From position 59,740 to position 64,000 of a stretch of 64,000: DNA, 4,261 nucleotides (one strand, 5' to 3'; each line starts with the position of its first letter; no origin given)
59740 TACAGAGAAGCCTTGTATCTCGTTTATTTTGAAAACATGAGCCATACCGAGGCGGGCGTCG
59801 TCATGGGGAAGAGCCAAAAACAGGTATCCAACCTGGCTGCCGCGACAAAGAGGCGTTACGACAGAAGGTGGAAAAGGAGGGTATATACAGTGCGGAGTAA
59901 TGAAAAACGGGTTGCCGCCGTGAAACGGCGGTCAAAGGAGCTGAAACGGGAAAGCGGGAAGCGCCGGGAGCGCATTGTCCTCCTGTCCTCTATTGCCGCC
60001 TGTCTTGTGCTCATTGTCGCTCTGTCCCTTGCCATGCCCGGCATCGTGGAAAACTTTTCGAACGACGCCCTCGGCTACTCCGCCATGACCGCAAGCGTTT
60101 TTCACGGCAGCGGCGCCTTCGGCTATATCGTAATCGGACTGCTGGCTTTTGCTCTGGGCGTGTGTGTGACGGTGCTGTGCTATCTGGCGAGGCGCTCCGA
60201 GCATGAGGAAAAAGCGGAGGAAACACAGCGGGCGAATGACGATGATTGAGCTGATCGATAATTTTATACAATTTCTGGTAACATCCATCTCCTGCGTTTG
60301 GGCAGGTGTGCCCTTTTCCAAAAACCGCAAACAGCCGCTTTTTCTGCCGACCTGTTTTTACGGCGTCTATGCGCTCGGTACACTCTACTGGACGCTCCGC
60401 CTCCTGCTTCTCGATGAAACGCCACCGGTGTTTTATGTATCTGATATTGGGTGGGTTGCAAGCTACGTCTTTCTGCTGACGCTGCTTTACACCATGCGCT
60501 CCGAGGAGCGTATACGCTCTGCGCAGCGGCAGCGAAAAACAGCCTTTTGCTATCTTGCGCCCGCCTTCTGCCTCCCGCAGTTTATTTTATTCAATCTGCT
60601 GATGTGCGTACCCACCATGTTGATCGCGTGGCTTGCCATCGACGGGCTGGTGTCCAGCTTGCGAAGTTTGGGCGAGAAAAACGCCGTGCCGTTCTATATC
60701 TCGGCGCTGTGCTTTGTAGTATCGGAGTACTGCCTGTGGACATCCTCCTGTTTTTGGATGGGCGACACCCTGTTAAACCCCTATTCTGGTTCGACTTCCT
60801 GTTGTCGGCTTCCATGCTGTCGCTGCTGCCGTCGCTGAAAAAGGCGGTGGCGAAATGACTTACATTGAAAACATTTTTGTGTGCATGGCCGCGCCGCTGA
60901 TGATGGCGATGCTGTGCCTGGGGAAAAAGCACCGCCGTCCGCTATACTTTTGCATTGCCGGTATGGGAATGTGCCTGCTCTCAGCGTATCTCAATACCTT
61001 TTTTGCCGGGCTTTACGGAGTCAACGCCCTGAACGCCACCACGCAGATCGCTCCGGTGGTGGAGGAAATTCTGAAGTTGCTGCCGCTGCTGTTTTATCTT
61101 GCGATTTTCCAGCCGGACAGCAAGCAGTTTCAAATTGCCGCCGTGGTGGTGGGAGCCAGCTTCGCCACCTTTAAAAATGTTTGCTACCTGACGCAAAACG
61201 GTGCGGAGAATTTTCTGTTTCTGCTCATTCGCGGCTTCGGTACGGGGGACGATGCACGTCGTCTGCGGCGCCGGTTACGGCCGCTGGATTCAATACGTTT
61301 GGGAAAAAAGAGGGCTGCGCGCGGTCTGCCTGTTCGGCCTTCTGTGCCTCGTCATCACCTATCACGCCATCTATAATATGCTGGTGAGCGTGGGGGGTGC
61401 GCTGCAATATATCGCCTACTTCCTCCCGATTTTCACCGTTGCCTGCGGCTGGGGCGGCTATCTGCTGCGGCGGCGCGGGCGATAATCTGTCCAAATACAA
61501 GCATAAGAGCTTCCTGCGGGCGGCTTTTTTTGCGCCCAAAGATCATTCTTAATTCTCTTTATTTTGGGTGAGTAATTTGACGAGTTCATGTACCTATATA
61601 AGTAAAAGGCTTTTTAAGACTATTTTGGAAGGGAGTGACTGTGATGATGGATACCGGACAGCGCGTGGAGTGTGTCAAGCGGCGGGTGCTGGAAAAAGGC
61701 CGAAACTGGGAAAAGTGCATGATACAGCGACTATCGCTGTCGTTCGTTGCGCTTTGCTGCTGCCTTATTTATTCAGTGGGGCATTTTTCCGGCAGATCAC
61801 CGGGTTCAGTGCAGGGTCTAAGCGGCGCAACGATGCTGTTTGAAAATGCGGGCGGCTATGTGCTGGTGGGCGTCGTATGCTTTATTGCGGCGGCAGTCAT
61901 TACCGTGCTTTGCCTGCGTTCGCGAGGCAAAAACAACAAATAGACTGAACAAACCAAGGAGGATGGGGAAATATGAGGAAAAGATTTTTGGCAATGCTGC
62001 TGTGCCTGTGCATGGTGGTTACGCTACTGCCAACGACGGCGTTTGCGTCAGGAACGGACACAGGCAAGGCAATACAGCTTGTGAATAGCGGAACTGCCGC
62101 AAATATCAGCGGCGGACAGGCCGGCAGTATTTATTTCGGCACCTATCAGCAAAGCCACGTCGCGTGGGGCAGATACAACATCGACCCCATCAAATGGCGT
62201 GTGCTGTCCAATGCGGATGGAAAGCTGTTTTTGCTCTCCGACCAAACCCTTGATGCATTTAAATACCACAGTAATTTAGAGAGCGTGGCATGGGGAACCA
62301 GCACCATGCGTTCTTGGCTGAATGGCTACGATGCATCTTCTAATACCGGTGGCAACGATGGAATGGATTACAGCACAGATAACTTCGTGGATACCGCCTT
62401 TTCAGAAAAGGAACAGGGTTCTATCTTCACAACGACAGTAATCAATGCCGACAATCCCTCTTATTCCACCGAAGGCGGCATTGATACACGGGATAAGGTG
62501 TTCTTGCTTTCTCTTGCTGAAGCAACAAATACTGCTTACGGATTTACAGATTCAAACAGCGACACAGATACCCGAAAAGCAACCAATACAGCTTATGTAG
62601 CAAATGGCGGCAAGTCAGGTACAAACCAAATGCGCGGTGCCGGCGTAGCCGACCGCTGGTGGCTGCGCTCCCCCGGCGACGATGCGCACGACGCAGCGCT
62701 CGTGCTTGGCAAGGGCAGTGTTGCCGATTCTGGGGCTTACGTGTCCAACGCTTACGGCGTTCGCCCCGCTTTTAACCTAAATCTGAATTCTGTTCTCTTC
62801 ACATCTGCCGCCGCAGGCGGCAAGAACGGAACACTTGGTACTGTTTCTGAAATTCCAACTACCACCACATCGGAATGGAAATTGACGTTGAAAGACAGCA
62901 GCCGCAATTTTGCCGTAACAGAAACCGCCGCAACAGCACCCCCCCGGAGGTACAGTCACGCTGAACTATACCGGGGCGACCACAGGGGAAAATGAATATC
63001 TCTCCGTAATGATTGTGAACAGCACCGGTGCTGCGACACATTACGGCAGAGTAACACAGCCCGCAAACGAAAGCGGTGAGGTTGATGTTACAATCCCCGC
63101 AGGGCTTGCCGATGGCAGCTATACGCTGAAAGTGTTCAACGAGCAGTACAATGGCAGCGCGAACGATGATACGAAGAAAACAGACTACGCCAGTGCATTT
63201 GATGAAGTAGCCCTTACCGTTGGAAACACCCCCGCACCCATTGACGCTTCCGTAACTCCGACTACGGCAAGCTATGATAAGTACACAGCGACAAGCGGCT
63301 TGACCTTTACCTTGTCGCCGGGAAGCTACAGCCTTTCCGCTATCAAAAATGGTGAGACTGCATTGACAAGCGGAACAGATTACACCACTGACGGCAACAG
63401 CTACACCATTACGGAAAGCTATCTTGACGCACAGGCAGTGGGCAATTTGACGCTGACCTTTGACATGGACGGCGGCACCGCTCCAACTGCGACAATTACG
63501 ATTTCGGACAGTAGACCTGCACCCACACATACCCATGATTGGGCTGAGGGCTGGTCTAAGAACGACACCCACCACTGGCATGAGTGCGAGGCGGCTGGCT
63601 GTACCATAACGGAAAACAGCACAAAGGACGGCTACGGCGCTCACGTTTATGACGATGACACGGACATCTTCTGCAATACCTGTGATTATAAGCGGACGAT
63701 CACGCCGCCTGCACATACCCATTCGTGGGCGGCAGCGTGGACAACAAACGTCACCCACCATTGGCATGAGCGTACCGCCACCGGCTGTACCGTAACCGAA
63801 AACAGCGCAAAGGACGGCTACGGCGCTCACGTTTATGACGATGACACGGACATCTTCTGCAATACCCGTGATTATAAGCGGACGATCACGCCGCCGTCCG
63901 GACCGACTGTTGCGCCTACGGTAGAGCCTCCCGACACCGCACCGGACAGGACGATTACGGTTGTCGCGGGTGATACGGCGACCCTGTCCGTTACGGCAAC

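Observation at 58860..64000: AT-richer island after a strong terminator in which most genes are frameshifted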

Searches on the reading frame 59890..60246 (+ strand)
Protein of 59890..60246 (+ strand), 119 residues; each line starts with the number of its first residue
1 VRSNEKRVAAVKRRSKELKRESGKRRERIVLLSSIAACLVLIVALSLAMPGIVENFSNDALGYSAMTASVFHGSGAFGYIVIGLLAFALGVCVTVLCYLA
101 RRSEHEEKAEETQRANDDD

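Call 86: find_homologous_proteins(query=window:59890-60246:+)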
Query window:59890-60246:+ (119 aa): 2215 proteins with E <= 0.001 among 2272 candidates; the best 120 are listed.
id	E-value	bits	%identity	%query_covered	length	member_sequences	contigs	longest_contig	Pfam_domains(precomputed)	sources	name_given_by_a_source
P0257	2.0e-53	197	81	100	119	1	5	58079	-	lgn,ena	-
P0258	4.2e-52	192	82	94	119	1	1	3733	-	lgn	-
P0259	5.9e-52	192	81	100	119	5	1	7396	-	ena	-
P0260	3.7e-50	186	80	100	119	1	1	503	-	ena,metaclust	metaclust:\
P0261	8.0e-49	182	76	100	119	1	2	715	-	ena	-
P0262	8.5e-49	182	76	100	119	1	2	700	-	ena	-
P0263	9.1e-49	182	77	100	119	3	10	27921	-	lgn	-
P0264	4.8e-46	173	52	87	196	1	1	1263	-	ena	-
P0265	1.3e-39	152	61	100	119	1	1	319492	-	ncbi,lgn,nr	ncbi:MAG: DUF4179 domain-containing protein [Anaerostipes sp.]|nr:DUF4179 domain-containing protein 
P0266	5.6e-39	150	61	100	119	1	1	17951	-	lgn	-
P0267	3.0e-29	119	52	98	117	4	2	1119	-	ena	-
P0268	5.4e-29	118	50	97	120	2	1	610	-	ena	-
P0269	5.6e-29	118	54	100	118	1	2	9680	-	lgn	-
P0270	6.3e-29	118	53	92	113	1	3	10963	-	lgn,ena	-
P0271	7.5e-29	118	54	93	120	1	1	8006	-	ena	-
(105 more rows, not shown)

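Call 87: search_protein_families(library=pfam, proteins=[P0265, window:59890-60246:+, P0257], max_evalue=10)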
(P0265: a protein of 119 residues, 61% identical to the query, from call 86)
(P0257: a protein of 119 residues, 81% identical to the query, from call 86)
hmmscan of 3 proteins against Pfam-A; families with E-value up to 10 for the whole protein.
P0265 (119 aa): 11 families
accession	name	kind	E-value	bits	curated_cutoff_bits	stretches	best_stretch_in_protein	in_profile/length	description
PF09716.15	ETRAMP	-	7.3e-05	23.1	29.1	1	8-47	34-71/81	Malarial early transcribed membrane protein (ETRAMP)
PF06195.18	DUF996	-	0.015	15.9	31.3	1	10-108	12-101/138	Protein of unknown function (DUF996)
PF20990.2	DUF2207_C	-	0.018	15.2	33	1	11-113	122-200/247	Predicted membrane protein (DUF2207) C-terminal domain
PF13347.12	MFS_2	-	0.027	13.4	27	1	16-114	127-207/427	MFS/sugar transport protein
PF10177.14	DUF2371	-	0.069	13.9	22.9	1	79-116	43-80/143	Uncharacterised conserved protein (DUF2371)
PF18160.6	SLATT_5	-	0.094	12.5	29.5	1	76-113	59-96/192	SMODS and SLOG-associating 2TM effector domain family 5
PF20693.3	YobI-ATPase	-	0.1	12.5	27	1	17-116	93-185/363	YobI-like P-loop NTPase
PF15706.10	TMEM132_C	-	0.68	10.2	27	1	70-115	21-66/87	TMEM132 C-terminal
PF06305.16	LapA_dom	-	1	9.7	28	1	75-116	15-56/64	Lipopolysaccharide assembly protein A domain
PF13786.12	DUF4179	-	1.1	10.1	30.1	1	24-63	2-42/94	Domain of unknown function (DUF4179)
PF13129.11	DUF3953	-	1.8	8.8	22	1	22-46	17-41/41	Protein of unknown function (DUF3953)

window:59890-60246:+ (119 aa): 11 families
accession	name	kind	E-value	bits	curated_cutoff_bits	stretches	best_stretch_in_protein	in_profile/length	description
PF09716.15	ETRAMP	-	0.00083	19.8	29.1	1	4-48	30-72/81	Malarial early transcribed membrane protein (ETRAMP)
PF19592.4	DUF6097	-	0.0021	18.7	27.5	1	24-106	58-138/152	Family of unknown function (DUF6097)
PF19744.4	DUF6232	-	0.011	16.6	27.4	1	21-106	31-85/117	Family of unknown function (DUF6232)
PF07584.16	BatA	-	0.018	15.9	25.9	1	17-45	44-74/77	Aerotolerance regulator N-terminal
PF22861.1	GEO12453p1-like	-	0.025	16.1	32.2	1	35-74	5-40/74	GEO12453p1-like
PF10177.14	DUF2371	-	0.047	14.4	22.9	1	80-115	44-79/143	Uncharacterised conserved protein (DUF2371)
PF07856.17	Orai-1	-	0.073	13.2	25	1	72-112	54-94/173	Mediator of CRAC channel activity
PF15471.11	TMEM171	-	0.092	12.2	27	1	40-113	123-196/320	Transmembrane protein family 171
PF11239.13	DUF3040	-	1.1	10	24.7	1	22-69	33-81/84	Protein of unknown function (DUF3040)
PF06305.16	LapA_dom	-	3.4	8.1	28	1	80-114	20-58/64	Lipopolysaccharide assembly protein A domain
PF05915.17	TMEM_230_134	-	4.2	8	26.8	1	68-103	72-107/119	Transmembrane proteins 230/134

P0257 (119 aa): 10 families
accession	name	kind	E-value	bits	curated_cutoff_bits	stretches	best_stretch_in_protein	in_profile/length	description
PF09716.15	ETRAMP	-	0.014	15.8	29.1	1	11-48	33-72/81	Malarial early transcribed membrane protein (ETRAMP)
PF10177.14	DUF2371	-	0.015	16.1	22.9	1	80-115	44-79/143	Uncharacterised conserved protein (DUF2371)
PF17231.7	DUF5305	-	0.066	13.1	29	1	11-36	145-170/217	Family of unknown function (DUF5305)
PF23532.1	Microp_apicomplexa_18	-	0.087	13.4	27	1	25-79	11-66/98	Apicomplexa microprotein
PF19744.4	DUF6232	-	0.099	13.5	27.4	1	20-102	30-81/117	Family of unknown function (DUF6232)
PF16996.10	Asp4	-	0.14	12.8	27.7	1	5-46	10-49/55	Accessory secretory protein Sec Asp4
PF22861.1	GEO12453p1-like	-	0.17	13.5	32.2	1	35-74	5-40/74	GEO12453p1-like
PF11239.13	DUF3040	-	0.17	12.6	24.7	1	20-69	31-81/84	Protein of unknown function (DUF3040)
PF03032.20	FSAP_sig_propep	-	0.53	10.8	27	1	84-116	8-40/46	Frog skin active peptide family signal and propeptide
PF05915.17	TMEM_230_134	-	0.83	10.2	26.8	1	35-102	51-106/119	Transmembrane proteins 230/134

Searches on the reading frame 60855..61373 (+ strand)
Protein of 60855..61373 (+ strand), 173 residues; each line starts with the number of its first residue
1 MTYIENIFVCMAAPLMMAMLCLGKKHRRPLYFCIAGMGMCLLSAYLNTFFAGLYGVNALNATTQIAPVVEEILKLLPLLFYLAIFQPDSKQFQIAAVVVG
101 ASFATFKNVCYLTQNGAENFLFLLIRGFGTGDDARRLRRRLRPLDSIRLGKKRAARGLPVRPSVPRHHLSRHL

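Call 9: search_protein_families(library=pfam, proteins=[window:60855-61373:+], max_evalue=0.01)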
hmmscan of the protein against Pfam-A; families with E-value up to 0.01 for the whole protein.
window:60855-61373:+ (173 aa): 1 family
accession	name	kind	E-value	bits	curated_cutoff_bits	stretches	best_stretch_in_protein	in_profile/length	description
PF13367.11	PrsW-protease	-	1.4e-07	31.7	23.5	1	33-117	10-104/196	PrsW family intramembrane metalloprotease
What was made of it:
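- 60855..61485 (+): PrsW-family intramembrane protease, now a pseudogene. A 1-nt insertion at about 61249 changes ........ to GTGDDAR... There is also E107K at a residue invariant in 116/116 homologues. Pfam PF13367 (call 9).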

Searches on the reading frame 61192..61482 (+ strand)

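Call 9: search_protein_families(library=pfam, proteins=[window:61192-61482:+], max_evalue=0.01)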
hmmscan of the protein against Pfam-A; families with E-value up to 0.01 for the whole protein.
window:61192-61482:+ (97 aa): 1 family
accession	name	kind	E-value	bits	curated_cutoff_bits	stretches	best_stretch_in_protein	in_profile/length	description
PF23520.1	Microp_apicomplexa_11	-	0.0076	16.9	27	1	13-71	12-63/94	Apicomplexa microprotein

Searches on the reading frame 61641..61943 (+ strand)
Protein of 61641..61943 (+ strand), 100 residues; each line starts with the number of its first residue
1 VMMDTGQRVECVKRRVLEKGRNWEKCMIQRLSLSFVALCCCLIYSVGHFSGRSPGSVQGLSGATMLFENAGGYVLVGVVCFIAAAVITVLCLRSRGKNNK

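Call 9: search_protein_families(library=pfam, proteins=[window:61641-61940:+], max_evalue=0.01)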
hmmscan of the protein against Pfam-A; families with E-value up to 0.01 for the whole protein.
window:61641-61940:+ (100 aa): 0 families

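Call 10: find_encoding_contigs(protein=window:61641-61943:+, flank=10000, max_places=10)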
Protein window:61641-61943:+ (100 aa): no gene with exactly this product is on record in the collection.

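Call 11: find_encoding_contigs(protein=window:61644-61940:+, flank=10000, max_places=10)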
Protein seq(99 aa) (99 aa): 5 contigs read that carry it; 4 places shown.
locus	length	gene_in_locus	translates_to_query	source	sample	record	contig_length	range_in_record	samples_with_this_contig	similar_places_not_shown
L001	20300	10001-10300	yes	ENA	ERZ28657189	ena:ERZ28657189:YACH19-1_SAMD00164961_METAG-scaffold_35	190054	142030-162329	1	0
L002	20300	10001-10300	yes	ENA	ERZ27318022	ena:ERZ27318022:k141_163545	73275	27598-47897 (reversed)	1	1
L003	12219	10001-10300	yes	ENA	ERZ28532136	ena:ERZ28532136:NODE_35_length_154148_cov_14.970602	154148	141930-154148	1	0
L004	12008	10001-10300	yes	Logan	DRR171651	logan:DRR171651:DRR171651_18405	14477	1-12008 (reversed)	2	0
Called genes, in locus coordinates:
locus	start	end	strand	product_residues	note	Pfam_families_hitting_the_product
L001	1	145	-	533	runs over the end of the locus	PF00196:GerE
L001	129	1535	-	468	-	PF13416:SBP_bac_8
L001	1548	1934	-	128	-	-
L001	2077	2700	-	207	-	PF00072:Response_reg, PF00196:GerE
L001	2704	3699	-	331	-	-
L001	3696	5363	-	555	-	PF16927:HisKA_7TM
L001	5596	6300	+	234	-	PF00702:Hydrolase, PF13419:HAD_2, PF13242:Hydrolase_like (weak)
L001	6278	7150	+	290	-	PF12801:Fer4_5 (faint), PF00037:Fer4 (faint), PF12838:Fer4_7 (faint), PF13187:Fer4_9 (weak), PF13237:Fer4_10 (weak)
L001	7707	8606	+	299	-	PF04542:Sigma70_r2 (weak), PF08281:Sigma70_r4_2, PF04545:Sigma70_r4 (weak)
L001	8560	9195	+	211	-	-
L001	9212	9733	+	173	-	PF13367:PrsW-protease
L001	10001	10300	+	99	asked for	-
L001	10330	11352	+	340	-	PF19789:DUF6273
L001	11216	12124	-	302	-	-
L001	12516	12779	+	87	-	-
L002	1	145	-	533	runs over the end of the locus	PF00196:GerE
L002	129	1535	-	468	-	PF13416:SBP_bac_8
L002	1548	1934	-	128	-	-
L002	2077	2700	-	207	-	PF00072:Response_reg, PF00196:GerE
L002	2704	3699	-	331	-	-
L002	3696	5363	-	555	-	PF16927:HisKA_7TM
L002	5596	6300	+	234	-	PF00702:Hydrolase, PF13419:HAD_2, PF13242:Hydrolase_like (weak)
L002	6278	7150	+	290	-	PF12801:Fer4_5 (faint), PF00037:Fer4 (faint), PF12838:Fer4_7 (faint), PF13187:Fer4_9 (weak), PF13237:Fer4_10 (weak)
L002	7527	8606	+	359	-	PF04542:Sigma70_r2 (weak), PF08281:Sigma70_r4_2, PF04545:Sigma70_r4 (weak)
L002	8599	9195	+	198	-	-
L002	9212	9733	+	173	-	PF13367:PrsW-protease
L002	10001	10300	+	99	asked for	-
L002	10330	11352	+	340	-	PF19789:DUF6273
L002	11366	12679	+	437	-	PF03442:CBM_X2, PF13895:Ig_2 (weak), PF13927:Ig_3 (weak)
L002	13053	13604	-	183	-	PF01381:HTH_3, PF12844:HTH_19 (weak), PF13560:HTH_31, PF01050:MannoseP_isomer, PF07883:Cupin_2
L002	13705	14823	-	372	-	-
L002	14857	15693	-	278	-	PF03807:F420_oxidored, PF14748:P5CR_dimer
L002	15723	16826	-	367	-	PF01321:Creatinase_N, PF00557:Peptidase_M24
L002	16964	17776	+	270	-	-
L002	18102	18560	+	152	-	PF03073:TspO_MBR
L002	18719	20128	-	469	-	PF03606:DcuC, PF02667:SCFA_trans (weak)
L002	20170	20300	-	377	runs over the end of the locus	PF01321:Creatinase_N, PF00557:Peptidase_M24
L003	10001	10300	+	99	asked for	-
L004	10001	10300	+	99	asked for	-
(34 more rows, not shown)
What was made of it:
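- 61641..61943 (+): About 100-aa two-TM paralogue of the 119-aa protein. A premature TAG at 61941-61943 falls 11 codons before the ancestral stop at 61974-61976, which overlapped the next gene's ATG. The exact protein is found in 4 assemblies (call 11).
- The four assemblies may derive from one sample (call 11).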

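Call 54: search_protein_families(library=ncbifam, proteins=[L002:11276-12676:+], max_evalue=0.001)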
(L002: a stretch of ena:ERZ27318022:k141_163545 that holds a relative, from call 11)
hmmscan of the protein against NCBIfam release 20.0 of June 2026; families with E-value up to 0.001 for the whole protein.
L002:11276-12676:+ (467 aa): 0 families

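Call 87: search_protein_families(library=pfam, proteins=[window:61641-61940:+], max_evalue=10)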
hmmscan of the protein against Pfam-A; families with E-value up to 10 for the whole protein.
window:61641-61940:+ (100 aa): 2 families
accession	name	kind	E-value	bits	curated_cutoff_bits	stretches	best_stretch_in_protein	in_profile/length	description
PF04144.18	SCAMP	-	0.023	15.4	27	1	33-92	99-156/172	SCAMP family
PF19606.4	DUF6111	-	0.053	14.3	24.1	1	13-57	26-70/87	Family of unknown function (DUF6111)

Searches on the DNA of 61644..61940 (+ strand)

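Call 42: search_rna_families(source=L002, start=12500, end=13100, threshold=evalue, max_evalue=1)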
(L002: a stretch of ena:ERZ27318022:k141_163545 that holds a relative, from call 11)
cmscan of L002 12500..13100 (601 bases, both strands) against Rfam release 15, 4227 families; matches with E-value up to 1: 1.
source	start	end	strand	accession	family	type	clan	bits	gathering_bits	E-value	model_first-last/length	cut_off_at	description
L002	12833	12906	-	RF00005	tRNA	Gene; tRNA;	CL00001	52.7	29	1.7e-10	1-71/71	no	tRNA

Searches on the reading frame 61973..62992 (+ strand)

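Call 9: search_protein_families(library=pfam, proteins=[window:61973-62992:+], max_evalue=0.01)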
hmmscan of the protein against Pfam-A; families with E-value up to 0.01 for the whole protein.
window:61973-62992:+ (340 aa): 1 family
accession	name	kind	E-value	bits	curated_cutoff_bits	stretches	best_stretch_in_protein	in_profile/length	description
PF19789.6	DUF6273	-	3.3e-29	102.4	23.5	1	82-270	1-171/172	Domain of unknown function (DUF6273)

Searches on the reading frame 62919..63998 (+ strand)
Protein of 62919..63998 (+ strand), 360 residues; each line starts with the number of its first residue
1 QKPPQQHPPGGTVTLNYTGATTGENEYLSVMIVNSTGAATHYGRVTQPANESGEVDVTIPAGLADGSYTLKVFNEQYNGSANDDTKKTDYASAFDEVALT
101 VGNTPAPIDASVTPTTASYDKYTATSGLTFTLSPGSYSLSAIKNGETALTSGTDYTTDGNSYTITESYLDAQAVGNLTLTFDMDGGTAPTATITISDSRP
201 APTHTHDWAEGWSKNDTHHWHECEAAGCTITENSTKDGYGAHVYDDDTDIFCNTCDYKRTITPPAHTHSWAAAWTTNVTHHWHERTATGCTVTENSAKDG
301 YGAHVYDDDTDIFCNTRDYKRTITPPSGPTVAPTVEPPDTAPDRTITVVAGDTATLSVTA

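Call 9: search_protein_families(library=pfam, proteins=[window:62919-63998:+], max_evalue=0.01)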
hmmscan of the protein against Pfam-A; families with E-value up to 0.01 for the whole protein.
window:62919-63998:+ (360 aa): 3 families
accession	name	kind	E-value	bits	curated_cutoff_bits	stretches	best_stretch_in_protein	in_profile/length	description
PF03442.20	CBM_X2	-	2.2e-19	69.8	28.9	1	112-193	1-83/83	Carbohydrate binding domain X2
PF14524.12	Wzt_C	-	0.0026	18.2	30.4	0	40-90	68-120/143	Wzt C-terminal domain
PF14734.12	DUF4469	-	0.0055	17.1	22.6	0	23-81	33-92/101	Domain of unknown function (DUF4469) with IG-like fold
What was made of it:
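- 61973..64000 (+): Surface protein, now a pseudogene: signal peptide, DUF6273, CBM_X2, 186-nt repeats, Ig-like region and an IPATG sorting-signal-like tail. The frameshift is in a C7 run at 62939-62945. The gene ends at virtual position 64322. Pfam (call 9).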
